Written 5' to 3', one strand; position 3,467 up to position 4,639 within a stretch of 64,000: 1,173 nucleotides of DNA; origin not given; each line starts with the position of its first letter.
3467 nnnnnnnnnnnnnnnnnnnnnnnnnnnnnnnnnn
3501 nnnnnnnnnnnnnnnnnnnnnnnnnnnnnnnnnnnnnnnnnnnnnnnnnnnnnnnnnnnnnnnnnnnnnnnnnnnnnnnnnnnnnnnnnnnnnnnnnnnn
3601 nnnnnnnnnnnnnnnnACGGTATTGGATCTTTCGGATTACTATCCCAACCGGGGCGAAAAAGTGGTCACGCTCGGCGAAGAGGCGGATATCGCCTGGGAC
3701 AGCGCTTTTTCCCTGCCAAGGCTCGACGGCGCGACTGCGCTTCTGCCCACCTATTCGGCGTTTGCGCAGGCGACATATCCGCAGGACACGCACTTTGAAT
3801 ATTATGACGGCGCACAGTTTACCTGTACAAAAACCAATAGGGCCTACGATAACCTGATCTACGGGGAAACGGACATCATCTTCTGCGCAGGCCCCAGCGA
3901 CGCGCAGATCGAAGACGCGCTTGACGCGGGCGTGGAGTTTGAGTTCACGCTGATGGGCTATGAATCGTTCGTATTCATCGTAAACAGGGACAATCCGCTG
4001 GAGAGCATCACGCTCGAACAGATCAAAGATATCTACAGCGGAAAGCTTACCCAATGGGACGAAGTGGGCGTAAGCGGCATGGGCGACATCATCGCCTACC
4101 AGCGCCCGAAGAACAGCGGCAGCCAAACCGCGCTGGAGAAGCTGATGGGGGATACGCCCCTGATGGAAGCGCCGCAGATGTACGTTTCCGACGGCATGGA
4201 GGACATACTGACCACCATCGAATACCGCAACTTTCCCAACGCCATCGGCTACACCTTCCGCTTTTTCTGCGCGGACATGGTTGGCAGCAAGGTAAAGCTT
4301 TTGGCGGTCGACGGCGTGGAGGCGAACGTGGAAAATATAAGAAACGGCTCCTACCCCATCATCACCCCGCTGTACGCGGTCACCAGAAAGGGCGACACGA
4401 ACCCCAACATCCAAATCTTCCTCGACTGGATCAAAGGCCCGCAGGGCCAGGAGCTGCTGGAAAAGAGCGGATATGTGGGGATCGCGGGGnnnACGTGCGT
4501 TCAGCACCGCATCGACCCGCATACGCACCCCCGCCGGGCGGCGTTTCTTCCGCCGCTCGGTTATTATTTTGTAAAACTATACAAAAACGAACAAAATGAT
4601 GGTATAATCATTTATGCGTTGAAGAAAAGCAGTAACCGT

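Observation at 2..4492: Tandem paralogs fusing WG beta-repeats to an orphan PstS-like phosphate-binding domain, with identical 3' ends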

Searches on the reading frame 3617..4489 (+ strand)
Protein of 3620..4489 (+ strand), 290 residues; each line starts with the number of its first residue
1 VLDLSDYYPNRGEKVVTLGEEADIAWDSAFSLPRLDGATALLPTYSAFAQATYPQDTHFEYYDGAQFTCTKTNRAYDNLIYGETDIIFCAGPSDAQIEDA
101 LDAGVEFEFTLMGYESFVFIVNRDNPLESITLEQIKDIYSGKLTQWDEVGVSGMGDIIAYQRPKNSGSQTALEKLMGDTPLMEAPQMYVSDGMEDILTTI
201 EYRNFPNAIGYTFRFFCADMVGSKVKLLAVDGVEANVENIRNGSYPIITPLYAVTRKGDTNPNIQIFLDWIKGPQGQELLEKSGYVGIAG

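Call 7: search_solved_structures(query=window:3620-4489:+, max_evalue=0.01, show_alignments=3)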
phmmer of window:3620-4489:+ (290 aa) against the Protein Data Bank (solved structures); distinct sequences matched with E-value up to 0.01: 10.
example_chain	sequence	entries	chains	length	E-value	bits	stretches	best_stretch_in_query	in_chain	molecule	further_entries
4q8r_A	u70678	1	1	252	5e-24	88.6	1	111-285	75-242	Phosphate ABC transporter, phosphate-binding protein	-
4gd5_A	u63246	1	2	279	6.7e-24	88.2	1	111-285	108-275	Phosphate ABC transporter, phosphate-binding protein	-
1twy_A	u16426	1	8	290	1.7e-11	47.5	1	109-286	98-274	ABC transporter, periplasmic substrate-binding protein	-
4n13_A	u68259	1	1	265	2.5e-11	46.9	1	108-288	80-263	Phosphate ABC transporter, periplasmic phosphate-binding protein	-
4h1x_A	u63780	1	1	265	8.3e-11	45.2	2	172-284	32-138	Phosphate-binding protein pstS 2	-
9l8j_A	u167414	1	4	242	1.2e-09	41.4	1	65-280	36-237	Sll0540 protein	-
4exl_A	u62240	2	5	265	1.8e-09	40.9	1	95-282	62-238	Phosphate-binding protein pstS 1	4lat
4pqj_A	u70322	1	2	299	3.1e-05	26.9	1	114-288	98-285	Phosphate binding protein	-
4omb_A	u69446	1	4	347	4.8e-05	26.3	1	115-288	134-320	Phosphate binding protein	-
4ecf_A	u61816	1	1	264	0.00032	23.6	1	119-285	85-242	ABC-type phosphate transport system, periplasmic component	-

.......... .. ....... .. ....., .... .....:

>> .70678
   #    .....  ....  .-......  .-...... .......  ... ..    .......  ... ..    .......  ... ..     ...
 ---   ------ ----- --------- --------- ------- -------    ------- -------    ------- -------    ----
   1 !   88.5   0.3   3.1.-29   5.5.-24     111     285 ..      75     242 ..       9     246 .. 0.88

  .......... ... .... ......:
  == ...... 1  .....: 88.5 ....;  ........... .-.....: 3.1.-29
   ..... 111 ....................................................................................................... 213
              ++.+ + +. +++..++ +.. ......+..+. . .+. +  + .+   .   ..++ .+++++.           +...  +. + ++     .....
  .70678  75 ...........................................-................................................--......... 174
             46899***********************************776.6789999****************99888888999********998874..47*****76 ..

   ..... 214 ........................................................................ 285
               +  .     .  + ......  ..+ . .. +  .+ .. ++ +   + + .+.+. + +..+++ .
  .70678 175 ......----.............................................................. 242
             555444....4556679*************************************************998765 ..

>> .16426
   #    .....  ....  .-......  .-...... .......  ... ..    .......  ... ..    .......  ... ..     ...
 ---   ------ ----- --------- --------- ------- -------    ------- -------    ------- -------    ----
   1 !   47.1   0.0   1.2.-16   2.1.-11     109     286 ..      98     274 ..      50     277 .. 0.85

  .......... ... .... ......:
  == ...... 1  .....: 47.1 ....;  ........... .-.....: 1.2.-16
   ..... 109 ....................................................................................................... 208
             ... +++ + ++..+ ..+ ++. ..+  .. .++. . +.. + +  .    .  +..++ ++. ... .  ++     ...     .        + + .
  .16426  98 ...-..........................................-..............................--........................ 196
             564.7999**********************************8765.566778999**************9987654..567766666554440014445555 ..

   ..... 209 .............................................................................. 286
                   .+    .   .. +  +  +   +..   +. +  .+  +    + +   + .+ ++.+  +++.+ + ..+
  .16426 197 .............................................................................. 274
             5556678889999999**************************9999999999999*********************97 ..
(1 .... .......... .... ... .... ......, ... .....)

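Call 17: search_solved_structures(query=A1, max_evalue=0.01, show_alignments=5)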
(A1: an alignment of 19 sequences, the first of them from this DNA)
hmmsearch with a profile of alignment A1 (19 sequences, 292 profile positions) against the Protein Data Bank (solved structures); distinct sequences matched with E-value up to 0.01: 15.
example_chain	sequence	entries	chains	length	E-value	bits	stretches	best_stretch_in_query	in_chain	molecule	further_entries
4q8r_A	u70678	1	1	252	9.4e-29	103.6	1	103-286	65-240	Phosphate ABC transporter, phosphate-binding protein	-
4gd5_A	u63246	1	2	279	1.1e-28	103.4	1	103-286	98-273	Phosphate ABC transporter, phosphate-binding protein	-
4n13_A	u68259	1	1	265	1.8e-28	102.7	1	104-291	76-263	Phosphate ABC transporter, periplasmic phosphate-binding protein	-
1twy_A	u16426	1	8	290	2.2e-25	92.6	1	104-289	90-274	ABC transporter, periplasmic substrate-binding protein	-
4exl_A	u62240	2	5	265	1.5e-19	73.4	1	119-290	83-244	Phosphate-binding protein pstS 1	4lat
4jwo_A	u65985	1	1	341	6.2e-17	64.8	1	32-291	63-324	Phosphate binding protein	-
4ecf_A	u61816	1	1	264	2e-16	63.2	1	122-290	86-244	ABC-type phosphate transport system, periplasmic component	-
4h1x_A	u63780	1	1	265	4.2e-16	62.1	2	158-289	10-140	Phosphate-binding protein pstS 2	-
9l8j_A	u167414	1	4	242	5.1e-16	61.8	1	70-284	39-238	Sll0540 protein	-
4pqj_A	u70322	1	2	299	1.1e-11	47.6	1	103-291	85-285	Phosphate binding protein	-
4omb_A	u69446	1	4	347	1.7e-11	47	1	103-291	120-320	Phosphate binding protein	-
7xg8_A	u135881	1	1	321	1.8e-05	27.2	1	131-241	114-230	ABC transporter, substrate binding protein, phosphate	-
5j1d_A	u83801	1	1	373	0.00028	23.3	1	124-179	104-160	Phosphate binding protein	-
5jk4_A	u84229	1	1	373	0.00072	21.9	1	124-179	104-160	Alkaline phosphatase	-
7xg7_A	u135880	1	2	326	0.00098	21.5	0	95-171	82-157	Phosphate transporter subunit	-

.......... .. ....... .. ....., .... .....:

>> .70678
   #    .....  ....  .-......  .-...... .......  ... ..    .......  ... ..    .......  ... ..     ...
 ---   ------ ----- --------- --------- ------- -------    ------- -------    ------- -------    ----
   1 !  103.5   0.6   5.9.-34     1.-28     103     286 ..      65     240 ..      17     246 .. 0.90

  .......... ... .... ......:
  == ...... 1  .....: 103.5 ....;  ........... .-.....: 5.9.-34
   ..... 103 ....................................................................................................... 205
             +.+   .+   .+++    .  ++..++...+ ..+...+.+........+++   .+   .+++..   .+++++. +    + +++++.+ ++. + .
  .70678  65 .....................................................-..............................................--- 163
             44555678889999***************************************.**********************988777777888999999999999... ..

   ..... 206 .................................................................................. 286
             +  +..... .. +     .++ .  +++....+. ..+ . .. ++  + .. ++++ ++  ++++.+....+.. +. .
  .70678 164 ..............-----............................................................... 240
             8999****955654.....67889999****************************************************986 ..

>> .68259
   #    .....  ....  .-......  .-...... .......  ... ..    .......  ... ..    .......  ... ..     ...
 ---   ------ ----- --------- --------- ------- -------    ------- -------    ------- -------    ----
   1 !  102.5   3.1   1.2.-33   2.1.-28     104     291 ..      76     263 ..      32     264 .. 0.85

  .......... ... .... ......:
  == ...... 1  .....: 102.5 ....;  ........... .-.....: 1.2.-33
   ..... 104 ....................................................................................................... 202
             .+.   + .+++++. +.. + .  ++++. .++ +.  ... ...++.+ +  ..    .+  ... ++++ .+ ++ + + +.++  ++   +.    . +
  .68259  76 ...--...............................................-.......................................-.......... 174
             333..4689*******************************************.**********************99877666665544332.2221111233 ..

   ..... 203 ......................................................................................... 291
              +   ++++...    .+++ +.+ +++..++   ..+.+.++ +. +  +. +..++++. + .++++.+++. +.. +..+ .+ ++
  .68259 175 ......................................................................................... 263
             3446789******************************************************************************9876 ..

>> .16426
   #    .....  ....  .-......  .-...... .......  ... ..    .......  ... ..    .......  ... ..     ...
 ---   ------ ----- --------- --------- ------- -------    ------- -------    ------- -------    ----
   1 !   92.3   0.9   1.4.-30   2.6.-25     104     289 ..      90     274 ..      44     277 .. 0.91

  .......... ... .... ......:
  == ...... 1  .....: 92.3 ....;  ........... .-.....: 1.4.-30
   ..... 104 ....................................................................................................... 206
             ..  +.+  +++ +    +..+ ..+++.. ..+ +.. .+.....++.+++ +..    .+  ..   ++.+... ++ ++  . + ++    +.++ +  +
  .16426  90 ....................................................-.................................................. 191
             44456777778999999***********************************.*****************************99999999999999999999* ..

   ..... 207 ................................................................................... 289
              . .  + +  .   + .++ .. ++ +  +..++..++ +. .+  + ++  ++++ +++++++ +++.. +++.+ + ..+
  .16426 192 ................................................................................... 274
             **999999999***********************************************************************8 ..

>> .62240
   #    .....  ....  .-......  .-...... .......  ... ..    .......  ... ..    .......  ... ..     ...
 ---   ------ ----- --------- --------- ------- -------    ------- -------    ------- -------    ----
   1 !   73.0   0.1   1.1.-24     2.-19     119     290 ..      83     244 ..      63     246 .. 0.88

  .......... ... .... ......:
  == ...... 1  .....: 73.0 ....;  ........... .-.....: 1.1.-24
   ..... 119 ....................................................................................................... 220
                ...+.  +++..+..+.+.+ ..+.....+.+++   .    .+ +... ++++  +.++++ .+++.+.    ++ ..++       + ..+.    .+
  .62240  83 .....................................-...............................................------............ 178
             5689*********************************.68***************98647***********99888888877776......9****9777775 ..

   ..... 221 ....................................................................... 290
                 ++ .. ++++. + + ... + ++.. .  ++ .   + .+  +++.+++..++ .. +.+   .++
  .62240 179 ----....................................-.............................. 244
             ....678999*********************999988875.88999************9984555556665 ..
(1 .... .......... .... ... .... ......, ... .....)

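Call 21: find_related_loci(query=A1, collection=genome_contigs, flank=10000)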
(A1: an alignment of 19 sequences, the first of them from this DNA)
Query A1 (291 aa) in genome_contigs; peptide patterns used: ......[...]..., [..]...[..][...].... (x = any residue, [..] = any of these).
600 stretches matched a pattern (row limit reached: there are more); 586 encode a relative of the query (tblastn E <= 1e-3); the best 80 are kept; 80 distinct loci.
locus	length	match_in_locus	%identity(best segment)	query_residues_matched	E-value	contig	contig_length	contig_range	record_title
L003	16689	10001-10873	70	3-290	2e-136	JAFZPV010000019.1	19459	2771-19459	MAG: Clostridia bacterium isolate RGIG7988 Water_buffalos_Rumen-1__c308324, whole genome shotgun sequence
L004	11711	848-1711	71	5-289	6e-136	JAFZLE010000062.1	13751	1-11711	MAG: Clostridia bacterium isolate RGIG7867 Water_buffalos_Reticulum-4__c156249, whole genome shotgun sequence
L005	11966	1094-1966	71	5-290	2e-135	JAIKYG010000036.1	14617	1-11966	MAG: Clostridiales bacterium isolate RUI475 k141_13421172_flag=0_multi=15.9793_len=14617, whole genome shotgun sequence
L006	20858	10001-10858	69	5-288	3e-129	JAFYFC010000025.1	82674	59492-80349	MAG: Clostridia bacterium isolate RGIG7033 Sheep_Rumen.Co__c2588221, whole genome shotgun sequence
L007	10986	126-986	63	3-287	8e-123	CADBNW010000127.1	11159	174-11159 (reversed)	MAG: uncultured Clostridiales bacterium isolate RUG14130 genome assembly, contig: RUG14130_asm_127, whole genome shotgun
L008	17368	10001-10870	63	3-291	2e-122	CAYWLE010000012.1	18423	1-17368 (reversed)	MAG TPA_asm: uncultured Oscillospiraceae bacterium isolate SRP350583_co1_410 genome assembly, contig: NODE_5217_length_1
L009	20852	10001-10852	64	5-287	4e-122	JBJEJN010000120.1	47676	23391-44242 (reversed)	MAG: Aristaeellaceae bacterium isolate PUUB56_bin.008 NODE_364_length_47676_cov_11.314357, whole genome shotgun sequence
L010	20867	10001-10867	63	3-290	1e-121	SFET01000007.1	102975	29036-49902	MAG: Clostridiales bacterium isolate W0P33.025 Contig35, whole genome shotgun sequence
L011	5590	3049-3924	62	3-286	9e-115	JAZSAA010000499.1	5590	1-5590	MAG: Clostridia bacterium isolate T1900044942_TS20190408.MAGScoT_cleanbin_000064 SGB_3465_k141_108316, whole genome shot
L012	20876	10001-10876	61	3-286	5e-114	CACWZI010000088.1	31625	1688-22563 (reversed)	MAG: uncultured Clostridiales bacterium isolate RUG11052 genome assembly, contig: RUG11052_asm_88, whole genome shotgun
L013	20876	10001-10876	60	3-286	6e-112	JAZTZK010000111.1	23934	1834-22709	MAG: Clostridia bacterium isolate T1900045324_YK20190013.MAGScoT_cleanbin_000008 SGB_6411_k141_1553024, whole genome sho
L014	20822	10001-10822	53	13-290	9e-86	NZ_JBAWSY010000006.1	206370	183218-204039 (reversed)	Psychrobacillus mangrovi strain FJAT-51614 Scaffold6, whole genome shotgun sequence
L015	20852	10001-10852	52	3-289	2e-85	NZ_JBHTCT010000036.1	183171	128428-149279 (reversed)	Bhargavaea changchunensis strain CGMCC 1.13508 soapdenovo_K_127_36, whole genome shotgun sequence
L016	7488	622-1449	50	5-286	4e-84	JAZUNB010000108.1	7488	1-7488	MAG: Eubacteriales bacterium isolate T1900044890_TS20190356.MAGScoT_cleanbin_000005 SGB_3251_k141_3194427, whole genome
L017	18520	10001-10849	50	5-289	7e-84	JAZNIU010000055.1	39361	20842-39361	MAG: Clostridia bacterium isolate T1900044683_TS20190149.MAGScoT_cleanbin_000012 SGB_1704_k141_133536, whole genome shot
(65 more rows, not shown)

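Call 25: predict_structure(alignment_id=A1)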
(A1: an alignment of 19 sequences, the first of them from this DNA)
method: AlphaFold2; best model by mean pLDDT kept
length: 291 residues; sequences in the alignment: 19
mean_pLDDT: 89.8   pTM: 0.86
mean pLDDT of the five models: 89.8, 89.8, 89.8, 87.9, 86.7
residues with pLDDT >= 90: 210; 70-90: 57; 50-70: 23; < 50: 1
segments of 3 or more residues with pLDDT < 50: none
pLDDT, mean of each block of 10 residues (from residue 1): 80 92 96 95 95 93 85 92 96 89 96 95 92 97 96 92 81 92 77 62 70 86 85 96 94 96 98 97 92 56
secondary structure, 60 per line:
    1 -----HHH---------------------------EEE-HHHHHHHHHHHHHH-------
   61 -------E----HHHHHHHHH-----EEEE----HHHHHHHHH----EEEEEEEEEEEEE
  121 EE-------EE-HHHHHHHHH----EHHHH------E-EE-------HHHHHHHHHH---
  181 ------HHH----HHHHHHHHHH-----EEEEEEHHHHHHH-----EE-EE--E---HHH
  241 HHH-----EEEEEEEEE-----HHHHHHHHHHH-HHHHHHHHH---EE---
elements in order: E36-38 H40-53 H73-81 E87-90 H95-103 E108-122 H133-141 H147-150 H168-177 H194-203 E209-214 H215-221 H238-243 E249-257 H263-273 H275-283

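Call 29: fold_search(model_id=the predicted structure, library=pdb)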
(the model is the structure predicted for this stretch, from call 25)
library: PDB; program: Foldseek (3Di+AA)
matches with E <= 10: 1291; with E <= 0.001: 989
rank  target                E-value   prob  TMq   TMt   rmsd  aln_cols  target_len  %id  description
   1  4gd5_A                2.0e-19  1.00  0.70  0.83   3.2       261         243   27  X-ray Crystal Structure of a Putative Phosphate ABC Transporter Substrate-Binding Protein with Bound Phosphate from Cl (released 2012-08-15)
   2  4q8r                  6.9e-19  1.00  0.69  0.82   3.6       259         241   27  Crystal structure of a Phosphate Binding Protein (PBP-1) from Clostridium perfringens (released 2014-11-05)
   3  9l8j_A                2.0e-17  1.00  0.66  0.78   3.4       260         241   21  Crystal structure of a putative phosphate binding protein from Synechocystis sp. PCC 6803 reveals an evolutionary hots (released 2025-12-31)
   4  4n13                  2.4e-17  1.00  0.59  0.66   5.4       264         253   18  Crystal Structure of PstS (BB_0215) from Borrelia burgdorferi (released 2014-01-22)
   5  9l8j_B                4.7e-17  1.00  0.67  0.80   3.1       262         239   22  Crystal structure of a putative phosphate binding protein from Synechocystis sp. PCC 6803 reveals an evolutionary hots (released 2025-12-31)
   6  9l8j_D                7.6e-17  1.00  0.67  0.81   3.2       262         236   21  Crystal structure of a putative phosphate binding protein from Synechocystis sp. PCC 6803 reveals an evolutionary hots (released 2025-12-31)
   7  1twy_B                3.5e-16  1.00  0.67  0.78   4.1       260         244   19  Crystal structure of an ABC-type phosphate transport receptor from Vibrio cholerae (released 2004-12-21)
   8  4jwo                  4.2e-16  1.00  0.54  0.55   6.3       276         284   16  The crystal structure of a possible phosphate binding protein from Planctomyces limnophilus DSM 3776 (released 2013-04-24)
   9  1twy_A                8.2e-16  1.00  0.65  0.74   4.8       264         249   19  Crystal structure of an ABC-type phosphate transport receptor from Vibrio cholerae (released 2004-12-21)
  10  1twy_E                8.2e-16  1.00  0.64  0.74   4.7       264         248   20  Crystal structure of an ABC-type phosphate transport receptor from Vibrio cholerae (released 2004-12-21)
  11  1twy_F                2.3e-15  1.00  0.68  0.79   3.9       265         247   19  Crystal structure of an ABC-type phosphate transport receptor from Vibrio cholerae (released 2004-12-21)
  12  4exl_B                4.2e-15  1.00  0.72  0.79   3.5       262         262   20  Crystal structure of phosphate ABC transporter, periplasmic phosphate-binding protein PstS 1 (PBP1) from Streptococcus (released 2012-05-30)
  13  4exl_A                5.8e-15  1.00  0.71  0.79   3.1       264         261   20  Crystal structure of phosphate ABC transporter, periplasmic phosphate-binding protein PstS 1 (PBP1) from Streptococcus (released 2012-05-30)
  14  4exl_D                5.8e-15  1.00  0.71  0.79   3.2       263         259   21  Crystal structure of phosphate ABC transporter, periplasmic phosphate-binding protein PstS 1 (PBP1) from Streptococcus (released 2012-05-30)
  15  4exl_C                8.8e-15  1.00  0.72  0.79   3.1       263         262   21  Crystal structure of phosphate ABC transporter, periplasmic phosphate-binding protein PstS 1 (PBP1) from Streptococcus (released 2012-05-30)
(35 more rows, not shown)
